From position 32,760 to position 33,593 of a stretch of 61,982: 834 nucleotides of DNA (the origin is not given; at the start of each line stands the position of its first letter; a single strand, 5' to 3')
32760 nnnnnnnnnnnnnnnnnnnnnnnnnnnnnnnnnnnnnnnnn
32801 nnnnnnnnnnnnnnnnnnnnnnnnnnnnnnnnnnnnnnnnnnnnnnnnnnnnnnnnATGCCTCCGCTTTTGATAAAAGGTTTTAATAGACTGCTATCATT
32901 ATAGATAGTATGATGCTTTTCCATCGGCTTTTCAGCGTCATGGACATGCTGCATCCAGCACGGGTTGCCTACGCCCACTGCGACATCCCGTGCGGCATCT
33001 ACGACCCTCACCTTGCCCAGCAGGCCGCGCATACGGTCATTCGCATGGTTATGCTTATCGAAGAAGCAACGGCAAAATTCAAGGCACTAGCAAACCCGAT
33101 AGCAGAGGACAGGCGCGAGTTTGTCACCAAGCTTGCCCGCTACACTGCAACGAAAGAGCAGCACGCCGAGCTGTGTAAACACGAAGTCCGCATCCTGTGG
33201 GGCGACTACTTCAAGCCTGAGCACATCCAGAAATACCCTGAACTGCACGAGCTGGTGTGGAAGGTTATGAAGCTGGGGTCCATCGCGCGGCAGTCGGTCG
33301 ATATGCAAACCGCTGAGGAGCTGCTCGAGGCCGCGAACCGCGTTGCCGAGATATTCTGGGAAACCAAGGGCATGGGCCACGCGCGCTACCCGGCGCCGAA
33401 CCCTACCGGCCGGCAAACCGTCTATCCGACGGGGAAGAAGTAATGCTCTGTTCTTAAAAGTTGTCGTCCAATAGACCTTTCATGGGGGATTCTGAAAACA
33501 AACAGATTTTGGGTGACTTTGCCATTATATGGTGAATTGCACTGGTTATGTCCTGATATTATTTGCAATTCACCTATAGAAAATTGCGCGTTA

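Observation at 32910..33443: Nickel superoxide dismutase (SodN) with a distal SodX-like peptidase in an archaeal genome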

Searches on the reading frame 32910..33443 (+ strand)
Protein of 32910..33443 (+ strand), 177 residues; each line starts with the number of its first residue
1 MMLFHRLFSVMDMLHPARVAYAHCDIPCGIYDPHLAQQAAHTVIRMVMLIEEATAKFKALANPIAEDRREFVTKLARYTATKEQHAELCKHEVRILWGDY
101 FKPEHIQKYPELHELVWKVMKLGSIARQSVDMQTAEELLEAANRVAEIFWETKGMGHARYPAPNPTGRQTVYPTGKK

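Call 3: search_protein_families(library=pfam, proteins=[window:32910-33443:+], max_evalue=0.01)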
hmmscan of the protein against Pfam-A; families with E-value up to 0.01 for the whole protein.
window:32910-33443:+ (177 aa): 1 family
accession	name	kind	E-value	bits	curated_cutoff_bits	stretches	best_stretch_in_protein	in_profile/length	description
PF09055.16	Sod_Ni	-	1.4e-43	148.9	25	1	20-153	3-127/127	Nickel-containing superoxide dismutase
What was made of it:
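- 32910..33443 (+): sodN: nickel superoxide dismutase preprotein, 177 aa (end includes the stop codon). PF09055 148.9 bits (call 3).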

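Call 4: search_protein_families(library=ncbifam, proteins=[window:32910-33443:+], max_evalue=0.01)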
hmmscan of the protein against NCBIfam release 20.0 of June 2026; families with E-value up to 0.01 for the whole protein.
window:32910-33443:+ (177 aa): 1 family
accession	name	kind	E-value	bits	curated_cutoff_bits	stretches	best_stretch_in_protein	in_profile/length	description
TIGR02753.1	sodN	equivalog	1.6e-47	161.3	90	1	5-154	3-144/145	superoxide dismutase, Ni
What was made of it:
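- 32910..33443 (+): TIGR02753 161.3 bits against a cutoff of 90 (call 4).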

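Call 8: find_homologous_proteins(query=window:32910-33443:+)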
Query window:32910-33443:+ (177 aa): 5100 proteins with E <= 0.001 among 5143 candidates; the best 120 are listed.
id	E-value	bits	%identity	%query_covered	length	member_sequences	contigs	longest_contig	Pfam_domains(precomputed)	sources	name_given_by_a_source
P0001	9.2e-117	405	100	100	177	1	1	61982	PF09055.17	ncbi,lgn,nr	ncbi:MAG: superoxide dismutase, Ni [Candidatus Aenigmarchaeota archaeon]|nr:superoxide dismutase, Ni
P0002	1.1e-82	294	72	100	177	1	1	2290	PF09055.17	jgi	-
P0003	9.3e-82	291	70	99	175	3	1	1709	PF09055.17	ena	-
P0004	2.0e-78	280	67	100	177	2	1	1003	PF09055.17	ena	-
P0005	1.6e-77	277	69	99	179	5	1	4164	PF09055.17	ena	-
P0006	7.0e-77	275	68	99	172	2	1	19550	PF09055.17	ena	-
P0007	2.3e-76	273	67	99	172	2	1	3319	PF09055.17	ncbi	-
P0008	1.2e-75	271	69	99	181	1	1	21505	PF09055.17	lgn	-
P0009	1.7e-75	271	67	100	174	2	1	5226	PF09055.17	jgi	-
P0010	3.6e-75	270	66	99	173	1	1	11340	PF09055.17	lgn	-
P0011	7.4e-75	269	68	98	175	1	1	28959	PF09055.17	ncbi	-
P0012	4.1e-74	266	68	99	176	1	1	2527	PF09055.17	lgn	-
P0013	2.5e-73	264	64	99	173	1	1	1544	PF09055.17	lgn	-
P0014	3.7e-73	263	64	100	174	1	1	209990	PF09055.17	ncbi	-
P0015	4.9e-73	263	64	100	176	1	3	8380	PF09055.17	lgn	-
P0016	5.7e-73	262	66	100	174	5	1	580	PF09055.17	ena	-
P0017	1.2e-72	261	64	100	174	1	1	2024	PF09055.17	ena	-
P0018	3.6e-72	260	68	100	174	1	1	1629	PF09055.17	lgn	-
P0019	3.6e-72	260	66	99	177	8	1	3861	PF09055.17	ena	-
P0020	3.8e-72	260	64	98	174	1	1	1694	PF09055.17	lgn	-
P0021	4.3e-72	260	63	100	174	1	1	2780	PF09055.17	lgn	-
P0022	8.0e-72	259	63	98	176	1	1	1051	PF09055.17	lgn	-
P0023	8.5e-71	255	65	99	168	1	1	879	PF09055.17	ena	-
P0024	9.7e-71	255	66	98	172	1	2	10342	PF09055.17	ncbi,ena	-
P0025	3.0e-70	254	65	98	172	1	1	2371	PF09055.17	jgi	jgi:nickel superoxide dismutase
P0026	3.9e-70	253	62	100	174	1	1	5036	PF09055.17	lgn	-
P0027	4.5e-70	253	66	98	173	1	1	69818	PF09055.17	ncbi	-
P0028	7.9e-70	252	64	98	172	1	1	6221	PF09055.17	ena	-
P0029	2.6e-69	251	61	99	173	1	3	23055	PF09055.17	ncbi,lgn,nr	ncbi:MAG: superoxide dismutase, Ni [Candidatus Aenigmarchaeota archaeon]|nr:superoxide dismutase, Ni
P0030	9.0e-69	249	64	98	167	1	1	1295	PF09055.17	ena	-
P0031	1.1e-68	248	63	97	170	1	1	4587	PF09055.17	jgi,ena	-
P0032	2.1e-68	248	63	99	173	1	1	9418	PF09055.17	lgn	-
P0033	5.7e-68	246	64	99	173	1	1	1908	PF09055.17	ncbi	-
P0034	1.5e-67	245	65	98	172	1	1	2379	PF09055.17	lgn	-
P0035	2.0e-67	244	66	98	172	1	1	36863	PF09055.17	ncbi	-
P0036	2.6e-67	244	61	99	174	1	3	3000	PF09055.17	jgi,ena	-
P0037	3.4e-67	244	63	98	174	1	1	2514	PF09055.17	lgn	-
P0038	4.4e-67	243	65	97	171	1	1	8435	PF09055.17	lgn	-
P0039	6.6e-67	243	69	88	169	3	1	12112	PF09055.17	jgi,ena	-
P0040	9.3e-67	242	63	100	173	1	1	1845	PF09055.17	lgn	-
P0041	1.5e-66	242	62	97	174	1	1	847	PF09055.17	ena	-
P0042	1.6e-66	241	63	99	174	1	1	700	PF09055.17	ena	-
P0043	1.6e-66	241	63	95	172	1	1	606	PF09055.17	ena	-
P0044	2.8e-66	241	63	99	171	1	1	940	PF09055.17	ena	-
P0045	3.0e-66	241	64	98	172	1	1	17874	PF09055.17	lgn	-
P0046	3.9e-66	240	61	99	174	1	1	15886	PF09055.17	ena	-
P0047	4.6e-66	240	61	99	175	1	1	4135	PF09055.17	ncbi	-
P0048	5.2e-66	240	62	98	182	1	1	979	PF09055.17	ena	-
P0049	6.9e-66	239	63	97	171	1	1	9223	PF09055.17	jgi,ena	-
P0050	7.0e-66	239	62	100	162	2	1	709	PF09055.17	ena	-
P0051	8.7e-66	239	61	100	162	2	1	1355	PF09055.17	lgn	-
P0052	8.9e-66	239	63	97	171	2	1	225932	PF09055.17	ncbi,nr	ncbi:MAG: superoxide dismutase, Ni [Candidatus Aenigmarchaeota archaeon]|nr:superoxide dismutase, Ni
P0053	1.2e-65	239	62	100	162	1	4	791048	PF09055.17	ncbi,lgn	-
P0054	1.2e-65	239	62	97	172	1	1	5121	PF09055.17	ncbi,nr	ncbi:superoxide dismutase, Ni [Candidatus Micrarchaeota archaeon]|nr:superoxide dismutase, Ni [Candi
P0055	1.3e-65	239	63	98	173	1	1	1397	PF09055.17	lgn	-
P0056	1.5e-65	238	63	97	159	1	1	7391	PF09055.17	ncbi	-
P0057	2.6e-65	238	61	98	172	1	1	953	PF09055.17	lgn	-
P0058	2.8e-65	237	61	98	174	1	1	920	PF09055.17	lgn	-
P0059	3.1e-65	237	65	94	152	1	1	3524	PF09055.17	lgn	-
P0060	3.3e-65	237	65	89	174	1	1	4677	PF09055.17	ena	-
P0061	3.7e-65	237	60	99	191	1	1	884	PF09055.17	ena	-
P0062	4.5e-65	237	63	98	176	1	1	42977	PF09055.17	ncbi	-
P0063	4.6e-65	237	59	98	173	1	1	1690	PF09055.17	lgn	-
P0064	5.4e-65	236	60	99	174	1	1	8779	PF09055.17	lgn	-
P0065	6.6e-65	236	59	100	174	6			PF09055.17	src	-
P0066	6.8e-65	236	62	100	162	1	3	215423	PF09055.17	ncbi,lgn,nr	ncbi:MAG: superoxide dismutase, Ni [Candidatus Aenigmarchaeota archaeon]|nr:superoxide dismutase, Ni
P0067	7.9e-65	236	61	98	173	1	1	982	PF09055.17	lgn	-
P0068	8.7e-65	236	62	100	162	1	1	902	PF09055.17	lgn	-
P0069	9.5e-65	236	61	98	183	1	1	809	PF09055.17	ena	-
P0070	1.2e-64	235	60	100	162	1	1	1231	PF09055.17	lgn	-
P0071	1.2e-64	235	61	97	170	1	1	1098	PF09055.17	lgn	-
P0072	1.8e-64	235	62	99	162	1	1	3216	PF09055.17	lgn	-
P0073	2.1e-64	235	63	97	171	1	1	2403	PF09055.17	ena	-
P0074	2.8e-64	234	61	98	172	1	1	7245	PF09055.17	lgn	-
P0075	3.4e-64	234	62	93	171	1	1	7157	PF09055.17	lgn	-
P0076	3.6e-64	234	60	99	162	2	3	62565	PF09055.17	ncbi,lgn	ncbi:MAG: superoxide dismutase, Ni [Candidatus Aenigmatarchaeota archaeon]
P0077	4.3e-64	234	61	98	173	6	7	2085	PF09055.17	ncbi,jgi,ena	ncbi:MAG TPA: superoxide dismutase, Ni [Thermoplasmata archaeon]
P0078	5.1e-64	233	63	98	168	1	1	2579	PF09055.17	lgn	-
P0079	5.2e-64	233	60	100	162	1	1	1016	PF09055.17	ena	-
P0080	5.2e-64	233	62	98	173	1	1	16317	PF09055.17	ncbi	-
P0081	8.6e-64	233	61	98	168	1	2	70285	PF09055.17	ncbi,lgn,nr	ncbi:MAG: superoxide dismutase, Ni [Candidatus Aenigmarchaeota archaeon]|nr:superoxide dismutase, Ni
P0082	8.8e-64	233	61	99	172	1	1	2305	PF09055.17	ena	-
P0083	9.9e-64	232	63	90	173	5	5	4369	PF09055.17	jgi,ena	-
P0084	1.2e-63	232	62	98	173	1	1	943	PF09055.17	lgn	-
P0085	1.6e-63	232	59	99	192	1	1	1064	PF09055.17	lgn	-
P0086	2.0e-63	231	60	95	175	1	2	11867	PF09055.17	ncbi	-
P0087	2.3e-63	231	58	99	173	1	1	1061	PF09055.17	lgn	-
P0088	2.5e-63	231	59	97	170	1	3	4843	PF09055.17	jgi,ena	-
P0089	3.0e-63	231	58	99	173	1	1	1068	PF09055.17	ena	-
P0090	3.1e-63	231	61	97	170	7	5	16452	PF09055.17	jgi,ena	-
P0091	3.3e-63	231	59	98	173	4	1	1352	PF09055.17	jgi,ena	-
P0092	4.4e-63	230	61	97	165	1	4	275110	PF09055.17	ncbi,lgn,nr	ncbi:MAG: superoxide dismutase, Ni [Candidatus Aenigmarchaeota archaeon]|nr:superoxide dismutase, Ni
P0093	4.6e-63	230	61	95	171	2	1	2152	PF09055.17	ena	-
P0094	5.7e-63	230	62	98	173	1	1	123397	PF09055.17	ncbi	-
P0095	6.2e-63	230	60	95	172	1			PF09055.17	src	-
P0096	7.4e-63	230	58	97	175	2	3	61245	PF09055.17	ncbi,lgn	-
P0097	8.1e-63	229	55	99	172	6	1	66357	PF09055.17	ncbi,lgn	-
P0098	8.5e-63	229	58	98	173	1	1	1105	PF09055.17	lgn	-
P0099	9.6e-63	229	67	89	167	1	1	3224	PF09055.17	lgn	-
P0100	1.2e-62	229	60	98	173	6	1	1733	PF09055.17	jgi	jgi:nickel superoxide dismutase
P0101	1.3e-62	229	59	99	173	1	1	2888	PF09055.17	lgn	-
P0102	1.5e-62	228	61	98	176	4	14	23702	PF09055.17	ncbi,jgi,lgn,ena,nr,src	ncbi:MAG: superoxide dismutase, Ni [Candidatus Aenigmarchaeota archaeon]|nr:superoxide dismutase, Ni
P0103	1.8e-62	228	64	97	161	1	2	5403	PF09055.17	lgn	-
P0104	1.9e-62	228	61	99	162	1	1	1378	PF09055.17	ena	-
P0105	2.1e-62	228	59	98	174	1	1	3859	PF09055.17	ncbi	-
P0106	2.4e-62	228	60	98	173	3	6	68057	PF09055.17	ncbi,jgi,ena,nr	ncbi:MAG: superoxide dismutase, Ni [Euryarchaeota archaeon RBG_16_68_13]|nr:MAG: superoxide dismutas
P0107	2.7e-62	228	60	97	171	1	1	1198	PF09055.17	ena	-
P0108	2.7e-62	228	60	99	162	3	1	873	PF09055.17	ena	-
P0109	4.0e-62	227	59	98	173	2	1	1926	PF09055.17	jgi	jgi:nickel superoxide dismutase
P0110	4.5e-62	227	62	98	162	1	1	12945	PF09055.17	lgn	-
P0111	4.7e-62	227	59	98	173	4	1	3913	PF09055.17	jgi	-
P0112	5.9e-62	227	58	98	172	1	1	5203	PF09055.17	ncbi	-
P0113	6.0e-62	227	59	99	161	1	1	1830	PF09055.17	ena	-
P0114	6.2e-62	227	60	98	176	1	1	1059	PF09055.17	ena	-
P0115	7.9e-62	226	59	100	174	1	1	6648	PF09055.17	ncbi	-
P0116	9.4e-62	226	61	98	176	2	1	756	PF09055.17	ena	-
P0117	9.7e-62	226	60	98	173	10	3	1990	PF09055.17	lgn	-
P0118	1.2e-61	226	61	98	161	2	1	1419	PF09055.17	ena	-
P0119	1.4e-61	225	60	98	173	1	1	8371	PF09055.17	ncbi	-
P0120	1.4e-61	225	60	99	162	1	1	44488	PF09055.17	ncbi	-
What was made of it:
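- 32910..33443 (+): 100% identical to an NCBI protein named 'superoxide dismutase, Ni' (call 8).
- All named close relatives are archaeal (call 8).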

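Call 13: search_solved_structures(query=window:32910-33443:+, show_alignments=2)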
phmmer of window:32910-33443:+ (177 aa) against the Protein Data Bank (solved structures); distinct sequences matched with E-value up to 0.001: 6.
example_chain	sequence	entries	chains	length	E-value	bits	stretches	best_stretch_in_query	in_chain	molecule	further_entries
1t6i_A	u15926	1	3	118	4.6e-26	95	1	23-153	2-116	Superoxide dismutase [Ni]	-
1t6q_A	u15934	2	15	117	5.6e-26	94.7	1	23-153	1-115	Superoxide dismutase [Ni]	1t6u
3g4x_A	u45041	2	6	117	2.2e-25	92.8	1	23-153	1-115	Superoxide dismutase [Ni]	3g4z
4ncq_A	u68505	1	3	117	6e-25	91.4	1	24-153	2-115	Superoxide dismutase [Ni]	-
3g50_A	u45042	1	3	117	9.3e-25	90.8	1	23-153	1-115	Superoxide dismutase [Ni]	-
1q0d_A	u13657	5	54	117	1.2e-24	90.4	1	23-153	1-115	Superoxide dismutase [Ni]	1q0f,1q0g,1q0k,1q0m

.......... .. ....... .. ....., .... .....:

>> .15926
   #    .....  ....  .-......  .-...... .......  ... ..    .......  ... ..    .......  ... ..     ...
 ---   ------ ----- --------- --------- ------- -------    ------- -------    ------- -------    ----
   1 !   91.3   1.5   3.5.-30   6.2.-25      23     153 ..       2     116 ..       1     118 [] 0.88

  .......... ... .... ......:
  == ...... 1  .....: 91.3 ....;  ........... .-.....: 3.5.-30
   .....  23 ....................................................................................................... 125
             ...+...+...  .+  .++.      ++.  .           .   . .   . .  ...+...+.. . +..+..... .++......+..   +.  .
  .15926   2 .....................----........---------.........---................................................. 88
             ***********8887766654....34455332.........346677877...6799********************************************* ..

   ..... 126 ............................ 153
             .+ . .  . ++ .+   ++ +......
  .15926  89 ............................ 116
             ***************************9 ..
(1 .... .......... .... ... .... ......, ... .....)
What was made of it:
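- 32910..33443 (+): PDB NiSOD E 5.6e-26 (call 13).
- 32910..32975 (+): Propeptide, 22 codons, ending in V-A-Y-A. Predicted cleavage is between Ala22 and His23. The alignment to mature NiSOD starts at His23 (call 13).
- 33372..33440 (+): C-terminal extension (residues 155-177) predicted as a beta-hairpin. It is absent from Streptomyces NiSOD and conserved in this subfamily. The TIGR02753 and PDB matches end at residues 153-154 (calls 4, 13).
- Checked: It aligns from His23 to residue 1 of mature Streptomyces NiSOD (PDB 1T6U, E 5.6e-26, call 13).
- TIGR02753 161 bits against a cutoff of 90 (call 4), PF09055 (call 3) and the PDB match (call 13).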

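Call 16: find_related_loci(query=A1, collection=genome_contigs, flank=8000)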
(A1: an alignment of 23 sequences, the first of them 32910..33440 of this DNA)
Query A1 (177 aa) in genome_contigs; peptide patterns used: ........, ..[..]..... (x = any residue, [..] = any of these).
600 stretches matched a pattern (row limit reached: there are more); 597 encode a relative of the query (tblastn E <= 1e-3); the best 80 are kept; 80 distinct loci.
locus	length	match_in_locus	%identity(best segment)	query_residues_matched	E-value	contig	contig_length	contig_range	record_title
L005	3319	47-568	67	1-177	3e-82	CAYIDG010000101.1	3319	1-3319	MAG TPA_asm: uncultured archaeon isolate ERP119705_co1_846 genome assembly, contig: NODE_59718_length_3319_cov_4.305147,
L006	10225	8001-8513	66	1-174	1e-74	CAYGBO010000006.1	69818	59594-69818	MAG TPA_asm: uncultured Methanomassiliicoccales archaeon isolate ERP108616_co2_547 genome assembly, contig: NODE_329_len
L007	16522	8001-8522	62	1-173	3e-69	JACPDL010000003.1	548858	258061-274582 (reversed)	MAG: Candidatus Aenigmatarchaeota archaeon isolate NC_groundwater_308_Ag_B-0.1um_45_55 GD18-4_B1_scaffold_822101, whole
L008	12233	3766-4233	61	7-177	2e-68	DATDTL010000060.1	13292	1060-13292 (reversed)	MAG TPA_asm: archaeon isolate SMAG_U8030 k141_1090113, whole genome shotgun sequence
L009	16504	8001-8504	61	3-173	1e-68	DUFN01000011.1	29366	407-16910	MAG TPA_asm: Nanoarchaeota archaeon isolate UBA10117 contig_32547, whole genome shotgun sequence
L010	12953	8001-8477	60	1-173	3e-68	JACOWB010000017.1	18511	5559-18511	MAG: Candidatus Aenigmatarchaeota archaeon isolate NC_groundwater_115_Ag_B-0.1um_41_10 S3_GD2017_2_B1_scaffold_2833, who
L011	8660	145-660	55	1-175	3e-68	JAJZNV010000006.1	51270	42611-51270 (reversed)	MAG: Nanoarchaeota archaeon isolate MAS4.bin37 NODE_489_length_51270_cov_60.938604, whole genome shotgun sequence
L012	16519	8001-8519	56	1-176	1e-66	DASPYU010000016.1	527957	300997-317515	MAG TPA_asm: Thermoplasmata archaeon isolate SMAG_U11601 k141_57208, whole genome shotgun sequence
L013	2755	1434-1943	59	1-173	9e-67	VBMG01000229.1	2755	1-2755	MAG: Methanobacteriota archaeon isolate EA_17 14_0929_05_40cm_scaffold_142630, whole genome shotgun sequence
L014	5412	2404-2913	58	1-173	3e-65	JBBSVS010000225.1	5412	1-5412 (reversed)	MAG: Thermoplasmatota archaeon isolate H43-bin133_1 H43_bin133_1_000000000225, whole genome shotgun sequence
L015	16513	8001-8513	55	1-174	8e-65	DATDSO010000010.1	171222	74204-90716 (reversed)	MAG TPA_asm: archaeon isolate SMAG_U8005 k141_647220, whole genome shotgun sequence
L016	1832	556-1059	57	1-171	5e-67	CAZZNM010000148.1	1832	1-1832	MAG TPA_asm: uncultured archaeon isolate SRP178908_co1_163 genome assembly, contig: NODE_78336_length_1832_cov_5.211030,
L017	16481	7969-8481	58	1-174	1e-64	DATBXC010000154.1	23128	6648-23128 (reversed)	MAG TPA_asm: Thermoplasmata archaeon isolate SMAG_U7557 k141_1837973, whole genome shotgun sequence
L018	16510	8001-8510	56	1-173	7e-65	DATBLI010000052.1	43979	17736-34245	MAG TPA_asm: Thermoplasmata archaeon isolate SMAG_U3968 k141_1276872, whole genome shotgun sequence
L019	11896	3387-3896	58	1-173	9e-64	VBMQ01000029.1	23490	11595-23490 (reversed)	MAG: Methanobacteriota archaeon isolate EA_27 14_1009_16_40cm_scaffold_16078, whole genome shotgun sequence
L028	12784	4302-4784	55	7-171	3e-59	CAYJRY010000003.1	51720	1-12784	MAG TPA_asm: uncultured Gammaproteobacteria bacterium isolate ERP125453_co1_466 genome assembly, contig: NODE_443_length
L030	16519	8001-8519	56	1-176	1e-58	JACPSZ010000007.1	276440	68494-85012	MAG: Thaumarchaeota archaeon isolate NC_groundwater_719_Ag_S-0.2um_45_15 S36_SO-2_scaffold_38968, whole genome shotgun s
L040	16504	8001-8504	51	1-171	1e-55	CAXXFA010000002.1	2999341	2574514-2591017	MAG: Chloroflexota bacterium isolate 89e1c7f9-7971-4734-96c6-435762dbc333 genome assembly, contig: contig_2, whole genom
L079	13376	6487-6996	48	1-173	2e-51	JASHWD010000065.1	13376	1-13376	MAG: Candidatus Parvarchaeota archaeon isolate JOPF222 JOPF_NEAR_contig_1060783, whole genome shotgun sequence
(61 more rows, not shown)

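Call 30: find_encoding_contigs(protein=P0001, flank=10000, max_places=3)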
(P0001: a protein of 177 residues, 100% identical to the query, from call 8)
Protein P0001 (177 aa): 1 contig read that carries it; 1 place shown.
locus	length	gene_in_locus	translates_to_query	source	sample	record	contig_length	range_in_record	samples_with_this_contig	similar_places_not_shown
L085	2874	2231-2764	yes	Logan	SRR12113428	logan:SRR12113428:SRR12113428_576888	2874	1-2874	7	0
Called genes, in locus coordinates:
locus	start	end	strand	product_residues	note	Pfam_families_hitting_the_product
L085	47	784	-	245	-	PF01978:TrmB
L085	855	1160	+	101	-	-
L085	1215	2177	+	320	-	PF02518:HATPase_c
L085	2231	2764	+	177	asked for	PF09055:Sod_Ni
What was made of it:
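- The Logan assembly contig of the same sequence ends about 110 bp after sodN (call 30).
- Tried and rejected: The SodN look-up returned only a short Logan contig, not the NCBI contig (call 30).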
